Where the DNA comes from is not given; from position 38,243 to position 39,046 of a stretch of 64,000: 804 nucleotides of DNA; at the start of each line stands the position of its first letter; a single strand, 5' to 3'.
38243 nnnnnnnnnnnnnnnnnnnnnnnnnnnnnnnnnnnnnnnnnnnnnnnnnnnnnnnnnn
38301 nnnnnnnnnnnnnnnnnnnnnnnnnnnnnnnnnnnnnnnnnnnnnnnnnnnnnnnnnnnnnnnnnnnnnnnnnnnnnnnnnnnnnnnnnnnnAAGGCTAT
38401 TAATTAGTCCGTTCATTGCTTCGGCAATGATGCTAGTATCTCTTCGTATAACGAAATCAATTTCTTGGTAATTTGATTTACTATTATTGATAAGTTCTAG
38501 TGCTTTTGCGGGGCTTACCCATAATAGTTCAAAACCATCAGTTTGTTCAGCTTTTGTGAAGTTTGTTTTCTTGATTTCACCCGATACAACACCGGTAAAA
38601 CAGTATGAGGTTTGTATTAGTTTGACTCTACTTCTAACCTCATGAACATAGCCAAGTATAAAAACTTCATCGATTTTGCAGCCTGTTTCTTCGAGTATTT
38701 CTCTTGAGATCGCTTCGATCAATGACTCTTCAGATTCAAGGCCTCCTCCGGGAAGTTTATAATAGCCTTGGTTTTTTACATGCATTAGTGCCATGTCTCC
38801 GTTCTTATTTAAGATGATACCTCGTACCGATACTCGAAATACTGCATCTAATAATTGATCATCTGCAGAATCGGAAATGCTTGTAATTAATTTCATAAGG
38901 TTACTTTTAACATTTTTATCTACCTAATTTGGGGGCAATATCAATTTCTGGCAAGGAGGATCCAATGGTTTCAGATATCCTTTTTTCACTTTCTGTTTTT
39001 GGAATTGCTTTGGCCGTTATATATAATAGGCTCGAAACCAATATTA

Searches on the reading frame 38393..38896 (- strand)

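Call 13: search_protein_families(library=pfam, proteins=[window:38393-38896:-], max_evalue=0.001)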
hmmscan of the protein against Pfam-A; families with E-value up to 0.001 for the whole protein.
window:38393-38896:- (168 aa): 2 families
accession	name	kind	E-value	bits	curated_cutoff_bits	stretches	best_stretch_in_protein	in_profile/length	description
PF00293.34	NUDIX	-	2e-13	50.9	21.1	1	20-135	2-122/134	NUDIX domain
PF22327.2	Nudt16-like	-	0.00055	20.3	27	1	35-79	24-69/161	U8 snoRNA-decapping enzyme-like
